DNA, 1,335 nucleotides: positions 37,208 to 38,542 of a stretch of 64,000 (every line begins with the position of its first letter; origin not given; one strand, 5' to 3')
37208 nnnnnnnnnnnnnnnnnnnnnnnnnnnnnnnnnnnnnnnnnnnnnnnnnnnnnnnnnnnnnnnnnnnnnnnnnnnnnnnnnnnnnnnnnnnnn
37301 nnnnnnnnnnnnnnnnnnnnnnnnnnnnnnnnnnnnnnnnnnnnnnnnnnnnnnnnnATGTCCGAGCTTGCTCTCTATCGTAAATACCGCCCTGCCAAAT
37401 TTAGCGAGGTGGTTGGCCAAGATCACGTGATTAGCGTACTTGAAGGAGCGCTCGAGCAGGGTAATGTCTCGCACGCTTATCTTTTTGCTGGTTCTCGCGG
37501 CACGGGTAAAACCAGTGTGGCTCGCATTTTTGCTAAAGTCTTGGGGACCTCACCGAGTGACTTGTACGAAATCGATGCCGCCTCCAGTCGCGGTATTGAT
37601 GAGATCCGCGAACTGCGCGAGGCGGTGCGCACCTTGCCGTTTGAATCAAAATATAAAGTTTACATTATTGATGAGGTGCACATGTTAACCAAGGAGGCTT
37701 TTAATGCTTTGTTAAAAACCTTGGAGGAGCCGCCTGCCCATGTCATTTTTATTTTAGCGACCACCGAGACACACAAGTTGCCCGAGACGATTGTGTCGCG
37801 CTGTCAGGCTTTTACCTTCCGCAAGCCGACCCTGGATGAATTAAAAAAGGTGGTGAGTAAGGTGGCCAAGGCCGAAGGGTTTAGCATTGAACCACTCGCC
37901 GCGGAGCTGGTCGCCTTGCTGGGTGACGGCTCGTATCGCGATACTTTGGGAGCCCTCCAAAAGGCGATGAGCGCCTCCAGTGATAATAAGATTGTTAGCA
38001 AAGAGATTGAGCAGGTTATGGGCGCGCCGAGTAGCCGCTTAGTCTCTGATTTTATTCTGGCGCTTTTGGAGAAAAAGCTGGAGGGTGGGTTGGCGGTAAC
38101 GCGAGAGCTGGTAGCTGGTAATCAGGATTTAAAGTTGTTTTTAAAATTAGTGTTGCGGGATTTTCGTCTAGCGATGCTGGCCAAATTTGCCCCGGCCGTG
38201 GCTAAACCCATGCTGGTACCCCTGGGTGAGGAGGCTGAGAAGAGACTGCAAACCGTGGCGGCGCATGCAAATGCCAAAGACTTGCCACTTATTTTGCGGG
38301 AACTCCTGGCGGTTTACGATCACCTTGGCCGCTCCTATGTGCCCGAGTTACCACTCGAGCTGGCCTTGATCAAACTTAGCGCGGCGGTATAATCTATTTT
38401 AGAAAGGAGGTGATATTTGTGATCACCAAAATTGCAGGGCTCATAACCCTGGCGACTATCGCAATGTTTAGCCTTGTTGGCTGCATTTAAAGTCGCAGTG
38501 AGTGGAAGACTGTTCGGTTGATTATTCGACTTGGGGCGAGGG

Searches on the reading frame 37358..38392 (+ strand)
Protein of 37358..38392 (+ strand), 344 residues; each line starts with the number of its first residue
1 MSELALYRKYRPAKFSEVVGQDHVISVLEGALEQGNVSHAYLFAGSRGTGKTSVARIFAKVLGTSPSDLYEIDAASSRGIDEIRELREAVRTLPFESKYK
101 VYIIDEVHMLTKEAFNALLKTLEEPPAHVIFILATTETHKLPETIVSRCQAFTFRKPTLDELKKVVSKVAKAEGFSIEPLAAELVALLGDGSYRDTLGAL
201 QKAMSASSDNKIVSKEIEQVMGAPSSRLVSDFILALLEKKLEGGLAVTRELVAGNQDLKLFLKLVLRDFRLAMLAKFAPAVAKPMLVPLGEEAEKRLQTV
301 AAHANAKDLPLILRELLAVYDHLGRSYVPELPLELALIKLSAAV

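Call 8: search_protein_families(library=pfam, proteins=[window:37358-38392:+])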
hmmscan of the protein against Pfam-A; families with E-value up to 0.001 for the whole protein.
window:37358-38392:+ (344 aa): 12 families
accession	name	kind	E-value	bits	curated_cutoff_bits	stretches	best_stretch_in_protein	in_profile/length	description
PF13177.12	DNA_pol3_delta2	-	6.2e-37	127.5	27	2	76-156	79-159/161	DNA polymerase III, delta subunit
PF00004.35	AAA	-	1.1e-14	55.5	21.2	1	42-152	2-126/131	ATPase family associated with various cellular activities (AAA)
PF05496.18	RuvB_N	-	1.5e-07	31.8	27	1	11-126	2-112/159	Holliday junction DNA helicase RuvB P-loop domain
PF12169.13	DNA_pol3_gamma3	-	1.2e-06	28.8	24.4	1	215-342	4-129/143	DNA polymerase III subunits gamma and tau domain III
PF13401.12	AAA_22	-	2.4e-06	28.3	27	0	95-134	84-121/130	AAA domain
PF06068.19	TIP49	-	4.2e-06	26.6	23.8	0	101-136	277-311/347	TIP49 P-loop domain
PF07728.20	AAA_5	-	1e-05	26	22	1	42-127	3-95/139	AAA domain (dynein-related subfamily)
PF13173.12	AAA_14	-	4.6e-05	23.9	27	1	40-132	4-94/129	AAA domain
PF13479.12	AAA_24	-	6.4e-05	23.3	27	0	42-113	6-79/195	AAA domain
PF13604.12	AAA_30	-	0.00017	21.8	27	0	42-132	22-122/191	AAA domain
PF01078.27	Mg_chelatase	-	0.0004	20.3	20.3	1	15-97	2-80/207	Magnesium chelatase, subunit ChlI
PF13245.12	AAA_19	-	0.00086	19.9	25.1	0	98-132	90-123/134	AAA domain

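Call 10: find_homologous_proteins(query=window:37358-38389:+, max_evalue=1e-30)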
Query window:37358-38389:+ (344 aa): 8000 proteins with E <= 1e-30 among 8000 candidates; the best 120 are listed.
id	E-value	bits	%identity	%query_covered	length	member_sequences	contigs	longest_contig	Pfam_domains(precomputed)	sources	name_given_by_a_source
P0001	2.5e-212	722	100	100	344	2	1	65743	PF12169.14,PF06068.20,PF00004.36,PF13401.13,PF05496.19,PF13177.13,PF07728.21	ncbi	-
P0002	4.1e-177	606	83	100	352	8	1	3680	PF12169.14,PF06068.20,PF00004.36,PF13401.13,PF22608.3,PF05496.19,PF13177.13,PF07728.21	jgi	-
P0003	2.3e-167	574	78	100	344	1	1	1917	PF12169.14,PF06068.20,PF00004.36,PF13401.13,PF05496.19,PF13177.13,PF07728.21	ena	-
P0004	2.1e-145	502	70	94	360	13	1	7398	PF12169.14,PF06068.20,PF00004.36,PF13401.13,PF05496.19,PF13177.13,PF07728.21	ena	-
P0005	1.8e-139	483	65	95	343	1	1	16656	PF06068.20,PF00004.36,PF13401.13,PF05496.19,PF13177.13,PF07728.21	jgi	jgi:DNA polymerase-3 subunit gamma/tau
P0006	5.3e-136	471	62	100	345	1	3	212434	PF12169.14,PF06068.20,PF00004.36,PF13401.13,PF05496.19,PF13177.13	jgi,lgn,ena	-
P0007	6.7e-136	471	64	99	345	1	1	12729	PF13173.13,PF06068.20,PF00004.36,PF13401.13,PF05496.19,PF13177.13,PF07728.21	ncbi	-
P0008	2.8e-135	469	62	100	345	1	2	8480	PF12169.14,PF00004.36,PF13401.13,PF05496.19,PF13177.13,PF07728.21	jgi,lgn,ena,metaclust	metaclust:\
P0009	1.7e-134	466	61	100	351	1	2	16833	PF12169.14,PF00004.36,PF13401.13,PF05496.19,PF13177.13,PF07728.21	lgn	-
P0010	1.8e-134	466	61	100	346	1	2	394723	PF12169.14,PF00004.36,PF13401.13,PF05496.19,PF13177.13,PF07728.21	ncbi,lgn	-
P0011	3.7e-134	465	64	99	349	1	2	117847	PF12169.14,PF06068.20,PF00004.36,PF13401.13,PF05496.19,PF13177.13,PF07728.21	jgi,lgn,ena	-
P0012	9.3e-134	464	62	99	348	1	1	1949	PF13173.13,PF12169.14,PF00004.36,PF13401.13,PF05496.19,PF13177.13,PF07728.21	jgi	jgi:DNA polymerase-3 subunit gamma/tau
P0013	1.3e-133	463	64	99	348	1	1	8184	PF12169.14,PF06068.20,PF00004.36,PF13401.13,PF05496.19,PF13177.13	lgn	-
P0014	1.5e-133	463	62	95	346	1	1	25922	PF12169.14,PF06068.20,PF00004.36,PF13401.13,PF05673.20,PF05496.19,PF13177.13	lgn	-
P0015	1.7e-133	463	62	100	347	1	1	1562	PF12169.14,PF06068.20,PF00004.36,PF13401.13,PF05496.19,PF13177.13,PF07728.21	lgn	-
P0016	2.1e-133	463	62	100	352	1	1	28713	PF12169.14,PF06068.20,PF00004.36,PF13401.13,PF05496.19,PF13177.13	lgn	-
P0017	2.4e-133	463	61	100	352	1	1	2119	PF12169.14,PF06068.20,PF00004.36,PF13401.13,PF05496.19,PF13177.13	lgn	-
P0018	2.7e-133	462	64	100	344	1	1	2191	PF12169.14,PF06068.20,PF00004.36,PF13401.13,PF22608.3,PF05496.19,PF13177.13,PF07728.21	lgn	-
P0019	2.9e-133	462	63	99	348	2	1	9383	PF12169.14,PF06068.20,PF00004.36,PF13401.13,PF05496.19,PF13177.13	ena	-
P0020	4.3e-133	462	62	99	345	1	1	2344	PF12169.14,PF01745.23,PF00004.36,PF13401.13,PF05496.19,PF13177.13,PF07728.21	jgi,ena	-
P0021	4.5e-133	462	64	99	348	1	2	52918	PF12169.14,PF06068.20,PF00004.36,PF13401.13,PF05496.19,PF13177.13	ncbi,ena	ncbi:MAG: DNA polymerase III subunit gamma/tau [Patescibacteria group bacterium]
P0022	4.8e-133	462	63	99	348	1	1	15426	PF12169.14,PF06068.20,PF00004.36,PF13401.13,PF05496.19,PF13177.13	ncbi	-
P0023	7.7e-133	461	65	99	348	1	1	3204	PF12169.14,PF06068.20,PF00004.36,PF13401.13,PF05496.19,PF13177.13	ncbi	-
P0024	8.2e-133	461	65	99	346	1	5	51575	PF12169.14,PF06068.20,PF13604.13,PF00004.36,PF13401.13,PF22608.3,PF05496.19,PF13177.13,PF07728.21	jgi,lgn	jgi:DNA polymerase-3 subunit gamma/tau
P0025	2.3e-132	459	64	99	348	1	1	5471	PF12169.14,PF06068.20,PF00004.36,PF13401.13,PF05496.19,PF13177.13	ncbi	-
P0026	6.6e-132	458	65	99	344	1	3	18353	PF06068.20,PF00004.36,PF13401.13,PF22608.3,PF05496.19,PF13177.13,PF07728.21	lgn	-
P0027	7.3e-132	458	60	99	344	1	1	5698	PF12169.14,PF06068.20,PF00004.36,PF13401.13,PF05496.19,PF13177.13,PF07728.21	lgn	-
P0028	1.5e-131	457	61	100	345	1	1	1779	PF12169.14,PF06068.20,PF00004.36,PF13401.13,PF05496.19,PF13177.13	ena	-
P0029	2.0e-131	456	62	100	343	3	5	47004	PF12169.14,PF06068.20,PF00004.36,PF13401.13,PF05496.19,PF13177.13,PF07728.21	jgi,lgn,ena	-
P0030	3.1e-131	456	64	99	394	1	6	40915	PF12169.14,PF06068.20,PF00004.36,PF13401.13,PF05496.19,PF13177.13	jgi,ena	-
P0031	1.9e-130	453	61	95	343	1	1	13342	PF13173.13,PF06068.20,PF00004.36,PF13401.13,PF05673.20,PF05496.19,PF13177.13,PF07728.21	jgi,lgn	jgi:DNA polymerase-3 subunit gamma/tau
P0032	2.2e-130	453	62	99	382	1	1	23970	PF12169.14,PF00004.36,PF13401.13,PF05496.19,PF13177.13,PF07728.21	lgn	-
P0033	2.5e-130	453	61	97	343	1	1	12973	PF06068.20,PF13604.13,PF00004.36,PF13401.13,PF05496.19,PF13177.13,PF07728.21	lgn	-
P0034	5.5e-130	452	63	95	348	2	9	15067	PF12169.14,PF06068.20,PF00004.36,PF13401.13,PF05496.19,PF13177.13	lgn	-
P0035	8.0e-130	451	62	99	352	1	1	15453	PF12169.14,PF06068.20,PF00004.36,PF13401.13,PF22608.3,PF05496.19,PF13177.13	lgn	-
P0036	9.3e-130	451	62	95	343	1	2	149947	PF06068.20,PF00004.36,PF13401.13,PF05496.19,PF13177.13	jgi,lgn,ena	jgi:DNA polymerase-3 subunit gamma/tau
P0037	1.2e-129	450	62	99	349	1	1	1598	PF06068.20,PF00004.36,PF13401.13,PF05496.19,PF13177.13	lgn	-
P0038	2.0e-129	450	62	99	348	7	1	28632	PF12169.14,PF06068.20,PF00004.36,PF13401.13,PF22608.3,PF05496.19,PF13177.13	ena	-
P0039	2.3e-129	450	62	99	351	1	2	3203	PF12169.14,PF06068.20,PF13604.13,PF00004.36,PF13401.13,PF22608.3,PF05496.19,PF13177.13,PF07728.21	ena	-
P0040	2.5e-129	449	60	99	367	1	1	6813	PF12169.14,PF13479.13,PF00004.36,PF13401.13,PF05496.19,PF13177.13,PF07728.21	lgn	-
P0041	8.8e-129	448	61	95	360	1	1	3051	PF13604.13,PF00004.36,PF13401.13,PF22608.3,PF05496.19,PF13177.13,PF07728.21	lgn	-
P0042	1.3e-128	447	60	100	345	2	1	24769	PF12169.14,PF00004.36,PF13401.13,PF05496.19,PF13177.13,PF07728.21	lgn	-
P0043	1.8e-128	447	63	99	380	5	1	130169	PF13173.13,PF12169.14,PF06068.20,PF00004.36,PF13401.13,PF05496.19,PF13177.13,PF07728.21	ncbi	ncbi:MAG: DNA polymerase III subunit gamma/tau [Candidatus Vogelbacteria bacterium]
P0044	3.1e-128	446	62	99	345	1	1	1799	PF13173.13,PF12169.14,PF06068.20,PF13604.13,PF00004.36,PF13401.13,PF05496.19,PF13177.13,PF07728.21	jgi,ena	-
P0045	3.8e-128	446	60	98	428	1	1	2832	PF12169.14,PF06068.20,PF00004.36,PF13401.13,PF05496.19,PF13177.13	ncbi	-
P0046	7.2e-128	445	61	95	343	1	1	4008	PF12169.14,PF06068.20,PF00004.36,PF13401.13,PF05496.19,PF13177.13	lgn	-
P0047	1.0e-127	444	62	99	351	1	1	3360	PF13173.13,PF12169.14,PF06068.20,PF00004.36,PF13401.13,PF22608.3,PF05496.19,PF13177.13,PF07728.21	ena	-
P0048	1.4e-127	444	65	95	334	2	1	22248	PF12169.14,PF06068.20,PF00004.36,PF13401.13,PF22608.3,PF05496.19,PF13177.13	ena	-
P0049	2.2e-127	443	61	99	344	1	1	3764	PF00004.36,PF05496.19,PF13177.13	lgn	-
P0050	2.2e-127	443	61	99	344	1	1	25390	PF12169.14,PF06068.20,PF00004.36,PF13401.13,PF05496.19,PF13177.13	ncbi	-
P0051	6.6e-127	441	60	99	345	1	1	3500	PF12169.14,PF06068.20,PF00004.36,PF13401.13,PF05496.19,PF13177.13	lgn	-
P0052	1.9e-126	440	63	99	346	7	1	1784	PF06068.20,PF00004.36,PF13401.13,PF05496.19,PF13177.13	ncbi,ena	ncbi:MAG: DNA polymerase III subunit gamma/tau [Patescibacteria group bacterium]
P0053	2.6e-126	439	61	99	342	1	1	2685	PF13173.13,PF12169.14,PF06068.20,PF13604.13,PF00004.36,PF13401.13,PF05496.19,PF13177.13,PF07728.21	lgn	-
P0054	3.2e-126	439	62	95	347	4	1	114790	PF12169.14,PF06068.20,PF13604.13,PF00004.36,PF13401.13,PF05496.19,PF13177.13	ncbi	-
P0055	5.0e-126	439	60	99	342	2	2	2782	PF13173.13,PF12169.14,PF06068.20,PF13604.13,PF00004.36,PF13401.13,PF05496.19,PF13177.13,PF07728.21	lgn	-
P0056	5.5e-126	438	60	99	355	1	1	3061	PF12169.14,PF06068.20,PF00004.36,PF13401.13,PF05496.19,PF13177.13,PF07728.21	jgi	jgi:DNA polymerase-3 subunit gamma/tau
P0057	6.3e-126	438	61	99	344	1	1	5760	PF12169.14,PF06068.20,PF13604.13,PF00004.36,PF13401.13,PF05496.19,PF13177.13,PF07728.21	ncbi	-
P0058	6.8e-126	438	59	100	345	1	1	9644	PF12169.14,PF00004.36,PF13401.13,PF05496.19,PF13177.13,PF07728.21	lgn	-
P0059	7.8e-126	438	59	95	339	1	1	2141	PF06068.20,PF00004.36,PF13401.13,PF05673.20,PF05496.19,PF13177.13,PF07728.21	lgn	-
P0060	1.1e-125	437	63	98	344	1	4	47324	PF12169.14,PF06068.20,PF00004.36,PF05496.19,PF13177.13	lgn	-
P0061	1.1e-125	437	62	98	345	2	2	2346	PF12169.14,PF06068.20,PF00004.36,PF13401.13,PF05496.19,PF13177.13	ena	-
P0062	1.7e-125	437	61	99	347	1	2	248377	PF13173.13,PF12169.14,PF06068.20,PF13604.13,PF00004.36,PF13401.13,PF05496.19,PF13177.13,PF07728.21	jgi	-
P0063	2.2e-125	436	60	100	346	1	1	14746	PF13173.13,PF00004.36,PF13401.13,PF22608.3,PF05496.19,PF13177.13,PF07728.21,PF01078.28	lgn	-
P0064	2.3e-125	436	61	99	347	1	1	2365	PF12169.14,PF06068.20,PF00004.36,PF13401.13,PF22608.3,PF05496.19,PF13177.13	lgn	-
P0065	2.6e-125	436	61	99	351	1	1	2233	PF12169.14,PF06068.20,PF00004.36,PF13401.13,PF22608.3,PF05496.19,PF13177.13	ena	-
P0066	2.9e-125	436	61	100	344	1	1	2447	PF12169.14,PF06068.20,PF00004.36,PF13401.13,PF05496.19,PF13177.13,PF07728.21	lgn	-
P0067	3.1e-125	436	59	99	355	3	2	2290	PF12169.14,PF06068.20,PF00004.36,PF05496.19,PF13177.13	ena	-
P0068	5.1e-125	435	62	98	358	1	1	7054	PF06068.20,PF00004.36,PF13401.13,PF05496.19,PF13177.13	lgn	-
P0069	6.9e-125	435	59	99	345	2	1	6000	PF06068.20,PF00004.36,PF13401.13,PF05496.19,PF13177.13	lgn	-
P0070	7.4e-125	435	60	98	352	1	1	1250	PF12169.14,PF06068.20,PF00004.36,PF13401.13,PF05496.19,PF13177.13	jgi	jgi:DNA polymerase III subunit gamma/tau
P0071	8.0e-125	435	61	99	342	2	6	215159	PF13173.13,PF06068.20,PF13604.13,PF00004.36,PF13401.13,PF05496.19,PF13177.13,PF07728.21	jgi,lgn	jgi:DNA polymerase-3 subunit gamma/tau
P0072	8.4e-125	435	60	99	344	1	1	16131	PF12169.14,PF06068.20,PF00004.36,PF13401.13,PF05496.19,PF13177.13,PF07728.21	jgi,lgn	jgi:DNA polymerase-3 subunit gamma/tau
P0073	8.4e-125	435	62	99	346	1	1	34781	PF06068.20,PF00004.36,PF13401.13,PF05496.19,PF13177.13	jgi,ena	-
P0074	8.8e-125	434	60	100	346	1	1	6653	PF13173.13,PF12169.14,PF00004.36,PF13401.13,PF05496.19,PF13177.13,PF07728.21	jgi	-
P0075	9.1e-125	434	60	98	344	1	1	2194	PF06068.20,PF00004.36,PF05496.19,PF13177.13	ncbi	-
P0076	9.4e-125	434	62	95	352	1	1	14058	PF12169.14,PF06068.20,PF00004.36,PF13401.13,PF22608.3,PF05496.19,PF13177.13,PF07728.21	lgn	-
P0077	1.2e-124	434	60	98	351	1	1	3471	PF13173.13,PF12169.14,PF06068.20,PF00004.36,PF05496.19,PF13177.13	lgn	-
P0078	1.2e-124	434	58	99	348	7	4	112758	PF13173.13,PF12169.14,PF06068.20,PF00004.36,PF13401.13,PF05496.19,PF13177.13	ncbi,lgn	ncbi:MAG: DNA polymerase III subunit gamma/tau [Candidatus Paceibacterota bacterium]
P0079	1.4e-124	434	61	99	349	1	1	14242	PF12169.14,PF00004.36,PF13401.13,PF05496.19,PF13177.13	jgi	jgi:DNA polymerase-3 subunit gamma/tau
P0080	1.4e-124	434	61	99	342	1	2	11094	PF13173.13,PF12169.14,PF06068.20,PF13604.13,PF00004.36,PF13401.13,PF05496.19,PF13177.13,PF07728.21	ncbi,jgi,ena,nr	ncbi:MAG TPA: DNA polymerase III subunit gamma/tau [Candidatus Paceibacterota bacterium]|nr:DNA poly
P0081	1.7e-124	434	61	99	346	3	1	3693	PF06068.20,PF00004.36,PF13401.13,PF05496.19,PF13177.13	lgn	-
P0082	1.7e-124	434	60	98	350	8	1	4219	PF12169.14,PF06068.20,PF00004.36,PF13401.13,PF05496.19,PF13177.13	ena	-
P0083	2.1e-124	433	61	99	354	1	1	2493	PF13173.13,PF12169.14,PF06068.20,PF00004.36,PF13401.13,PF05496.19,PF13177.13,PF07728.21,PF01078.28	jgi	-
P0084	2.1e-124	433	58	99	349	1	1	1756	PF12169.14,PF06068.20,PF00004.36,PF13401.13,PF05496.19,PF13177.13,PF07728.21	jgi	jgi:DNA polymerase-3 subunit gamma/tau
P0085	2.5e-124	433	60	99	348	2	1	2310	PF12169.14,PF06068.20,PF00004.36,PF13401.13,PF05496.19,PF13177.13,PF07728.21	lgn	-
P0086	2.9e-124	433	60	99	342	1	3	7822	PF12169.14,PF06068.20,PF13604.13,PF00004.36,PF13401.13,PF05496.19,PF13177.13,PF07728.21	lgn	-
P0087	3.4e-124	433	61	98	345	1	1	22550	PF12169.14,PF06068.20,PF00004.36,PF05496.19,PF13177.13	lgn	-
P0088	4.9e-124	432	59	99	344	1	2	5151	PF06068.20,PF00004.36,PF13401.13,PF05496.19,PF13177.13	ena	-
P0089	5.9e-124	432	58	99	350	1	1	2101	PF12169.14,PF06068.20,PF00004.36,PF13401.13,PF05496.19,PF13177.13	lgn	-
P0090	6.2e-124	432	59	99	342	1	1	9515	PF00004.36,PF13401.13,PF05496.19,PF13177.13,PF07728.21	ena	-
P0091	7.3e-124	431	59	99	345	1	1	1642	PF12169.14,PF00004.36,PF22608.3,PF05496.19,PF13177.13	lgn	-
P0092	7.9e-124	431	60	95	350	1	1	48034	PF12169.14,PF06068.20,PF13604.13,PF00004.36,PF13401.13,PF22608.3,PF05496.19,PF13177.13,PF07728.21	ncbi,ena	-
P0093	8.2e-124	431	59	99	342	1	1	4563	PF00004.36,PF13401.13,PF05496.19,PF13177.13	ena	-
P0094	1.3e-123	431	57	100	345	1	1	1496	PF12169.14,PF00004.36,PF22608.3,PF05496.19,PF13177.13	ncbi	-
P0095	1.6e-123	430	60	99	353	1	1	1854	PF12169.14,PF06068.20,PF00004.36,PF13401.13,PF05496.19,PF13177.13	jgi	jgi:DNA polymerase-3 subunit gamma/tau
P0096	2.0e-123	430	61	99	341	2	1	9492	PF12169.14,PF06068.20,PF13245.13,PF00004.36,PF13401.13,PF05496.19,PF13177.13,PF07728.21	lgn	-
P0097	2.3e-123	430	59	99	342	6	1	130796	PF12169.14,PF00004.36,PF13401.13,PF05496.19,PF13177.13,PF07728.21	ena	-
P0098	2.4e-123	430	64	99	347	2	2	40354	PF06068.20,PF00004.36,PF13401.13,PF22608.3,PF05496.19,PF13177.13,PF07728.21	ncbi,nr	ncbi:MAG: DNA polymerase III subunit gamma/tau [Candidatus Vogelbacteria bacterium]|nr:DNA polymeras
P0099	2.7e-123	430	58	99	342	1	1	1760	PF00004.36,PF13401.13,PF05496.19,PF13177.13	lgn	-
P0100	3.5e-123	429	61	95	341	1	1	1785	PF06068.20,PF00004.36,PF05496.19,PF13177.13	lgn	-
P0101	3.5e-123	429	61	99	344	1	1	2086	PF13173.13,PF06068.20,PF00004.36,PF13401.13,PF05673.20,PF05496.19,PF13177.13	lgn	-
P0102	3.7e-123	429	60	99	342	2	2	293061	PF13173.13,PF06068.20,PF13604.13,PF00004.36,PF13401.13,PF05496.19,PF13177.13,PF07728.21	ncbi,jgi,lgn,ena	ncbi:MAG: DNA polymerase III subunit gamma/tau [Candidatus Paceibacterota bacterium]|jgi:DNA polymer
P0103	4.2e-123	429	60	99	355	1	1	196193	PF12169.14,PF06068.20,PF00004.36,PF05496.19,PF13177.13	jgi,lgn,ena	-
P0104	4.5e-123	429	60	98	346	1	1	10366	PF12169.14,PF06068.20,PF00004.36,PF13401.13,PF05496.19,PF13177.13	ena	-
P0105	4.6e-123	429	60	99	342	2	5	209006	PF13173.13,PF12169.14,PF06068.20,PF13604.13,PF00004.36,PF13401.13,PF05496.19,PF13177.13,PF07728.21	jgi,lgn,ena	jgi:DNA polymerase-3 subunit gamma/tau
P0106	4.8e-123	429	59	99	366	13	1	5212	PF06068.20,PF00004.36,PF05496.19,PF13177.13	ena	-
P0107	4.9e-123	429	60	99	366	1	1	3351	PF12169.14,PF06068.20,PF00004.36,PF13401.13,PF05496.19,PF13177.13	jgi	jgi:DNA polymerase-3 subunit gamma/tau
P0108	5.1e-123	429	60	99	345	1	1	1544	PF13173.13,PF06068.20,PF00004.36,PF13401.13,PF05673.20,PF05496.19,PF13177.13,PF07728.21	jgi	jgi:DNA polymerase III subunit gamma/tau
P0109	5.4e-123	429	57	99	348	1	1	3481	PF13173.13,PF12169.14,PF06068.20,PF00004.36,PF05496.19,PF13177.13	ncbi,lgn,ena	-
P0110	5.7e-123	428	56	98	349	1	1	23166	PF12169.14,PF06068.20,PF00004.36,PF05496.19,PF13177.13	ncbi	-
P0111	5.9e-123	428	61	99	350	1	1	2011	PF12169.14,PF00004.36,PF13401.13,PF05496.19,PF13177.13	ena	-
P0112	6.1e-123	428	59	99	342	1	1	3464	PF13173.13,PF12169.14,PF06068.20,PF13604.13,PF00004.36,PF13401.13,PF05496.19,PF13177.13,PF07728.21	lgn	-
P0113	6.4e-123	428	59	99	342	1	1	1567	PF12169.14,PF00004.36,PF13401.13,PF05496.19,PF13177.13,PF07728.21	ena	-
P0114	6.9e-123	428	60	99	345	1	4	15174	PF00004.36,PF05496.19,PF13177.13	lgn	-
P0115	7.0e-123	428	59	99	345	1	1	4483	PF06068.20,PF00004.36,PF13401.13,PF05496.19,PF13177.13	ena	-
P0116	7.4e-123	428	62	99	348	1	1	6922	PF12169.14,PF06068.20,PF00004.36,PF13401.13,PF22608.3,PF05496.19,PF13177.13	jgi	-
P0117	8.0e-123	428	60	99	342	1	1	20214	PF12169.14,PF06068.20,PF00004.36,PF13401.13,PF05496.19,PF13177.13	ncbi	-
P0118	9.1e-123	428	60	100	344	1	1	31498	PF06068.20,PF00004.36,PF13401.13,PF05496.19,PF13177.13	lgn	-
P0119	1.2e-122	427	60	99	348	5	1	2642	PF12169.14,PF06068.20,PF00004.36,PF13401.13,PF22608.3,PF05496.19,PF13177.13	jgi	-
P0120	1.4e-122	427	60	99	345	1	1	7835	PF13173.13,PF12169.14,PF06068.20,PF13604.13,PF00004.36,PF13401.13,PF05496.19,PF13177.13,PF07728.21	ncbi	-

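Call 12: find_related_loci(query=A1, collection=genome_contigs, flank=3000)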
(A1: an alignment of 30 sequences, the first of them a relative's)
Query A1 (344 aa) in genome_contigs; peptide patterns used: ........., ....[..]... (x = any residue, [..] = any of these).
600 stretches matched a pattern (row limit reached: there are more); 600 encode a relative of the query (tblastn E <= 1e-3); the best 80 are kept; 80 distinct loci.
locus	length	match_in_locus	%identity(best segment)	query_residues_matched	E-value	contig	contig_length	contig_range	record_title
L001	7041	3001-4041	58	3-342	1e-124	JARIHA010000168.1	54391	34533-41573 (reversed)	MAG: Candidatus Taylorbacteria bacterium isolate CullarsAll.DT.40 k141_271096, whole genome shotgun sequence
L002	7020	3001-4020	55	3-342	2e-123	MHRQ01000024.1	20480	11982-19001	MAG: Candidatus Taylorbacteria bacterium RIFCSPHIGHO2_02_FULL_46_13 rifcsphigho2_02_scaffold_4182, whole genome shotgun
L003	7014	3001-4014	57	5-342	5e-119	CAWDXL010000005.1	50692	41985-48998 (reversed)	MAG: Candidatus Parcubacteria bacterium isolate MFD01223.bin.2.9 genome assembly, contig: contig_112830, whole genome sh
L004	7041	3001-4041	54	4-340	2e-116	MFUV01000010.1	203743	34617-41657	MAG: Candidatus Nomurabacteria bacterium RIFCSPLOWO2_01_FULL_39_18 rifcsplowo2_01_scaffold_49, whole genome shotgun sequ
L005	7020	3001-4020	56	1-340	4e-115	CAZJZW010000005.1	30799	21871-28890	MAG TPA_asm: uncultured Candidatus Saccharibacteria bacterium isolate SRP219642_co7_382 genome assembly, contig: NODE_19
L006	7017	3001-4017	54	1-339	2e-111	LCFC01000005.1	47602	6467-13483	MAG: Parcubacteria group bacterium GW2011_GWA2_43_11 UV60_C0005, whole genome shotgun sequence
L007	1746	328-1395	52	2-342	1e-117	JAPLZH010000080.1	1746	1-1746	MAG: Candidatus Taylorbacteria bacterium isolate LacPavin_0920_WC57_MAG_39_17 LacPavin_0920_WC57_scaffold_1096236, whole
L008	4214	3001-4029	50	1-343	6e-106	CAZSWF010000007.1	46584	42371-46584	MAG TPA_asm: uncultured Candidatus Saccharibacteria bacterium isolate SRP286056_co3_87 genome assembly, contig: NODE_416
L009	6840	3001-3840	51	1-280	2e-93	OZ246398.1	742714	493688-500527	MAG: uncultured Candidatus Saccharibacteria bacterium isolate SRP292972_co1_38 genome assembly, chromosome: 1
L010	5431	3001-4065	44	4-341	5e-83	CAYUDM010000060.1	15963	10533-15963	MAG TPA_asm: uncultured Smithella sp. isolate binchicken_co42_513 genome assembly, contig: NODE_5156_length_15963_cov_5.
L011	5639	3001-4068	44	4-341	1e-82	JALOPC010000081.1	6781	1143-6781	MAG: Syntrophales bacterium isolate Prado119 scaffold_14080, whole genome shotgun sequence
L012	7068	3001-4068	54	1-340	3e-120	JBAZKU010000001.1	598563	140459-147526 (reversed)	MAG: Candidatus Paceibacterota bacterium isolate SO_2017_LW4_151 scaffold_39_c1_LW137-91_2017, whole genome shotgun sequ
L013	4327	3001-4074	44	4-339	6e-82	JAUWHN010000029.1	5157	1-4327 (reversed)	MAG: Candidatus Portnoybacteria bacterium isolate CSMAG_2269 CSMAG_2269_k141_3399801_length_5157_cov_8.7255, whole genom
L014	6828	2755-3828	42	1-339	1e-80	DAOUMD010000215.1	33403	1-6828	MAG TPA_asm: Anaerolineae bacterium isolate W31_78 k127_1020398, whole genome shotgun sequence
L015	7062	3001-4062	41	6-341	8e-80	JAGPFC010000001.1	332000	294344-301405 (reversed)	MAG: Smithella sp. isolate Gw_SlDig_bin_149 Gw_SlDig_15_length_332000_cov_17.256574, whole genome shotgun sequence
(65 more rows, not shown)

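Call 15: find_encoding_contigs(protein=P0002, flank=3000, max_places=4)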
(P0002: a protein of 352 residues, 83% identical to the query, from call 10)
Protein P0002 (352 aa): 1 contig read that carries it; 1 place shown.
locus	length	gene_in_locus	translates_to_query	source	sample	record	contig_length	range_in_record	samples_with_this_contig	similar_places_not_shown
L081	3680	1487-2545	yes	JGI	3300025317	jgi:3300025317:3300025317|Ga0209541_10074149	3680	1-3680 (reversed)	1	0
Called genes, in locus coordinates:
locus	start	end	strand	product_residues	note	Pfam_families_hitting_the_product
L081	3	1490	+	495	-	?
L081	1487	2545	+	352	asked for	PF06068:TIP49 (faint), PF05496:RuvB_N (weak), PF13177:DNA_pol3_delta2 (weak), PF00004:AAA, PF07728:AAA_5 (faint), PF13177:DNA_pol3_delta2, PF22608:DNAX_ATPase_lid (weak), PF12169:DNA_pol3_gamma3 (weak), +1 more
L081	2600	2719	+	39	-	-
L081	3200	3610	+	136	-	PF01814:Hemerythrin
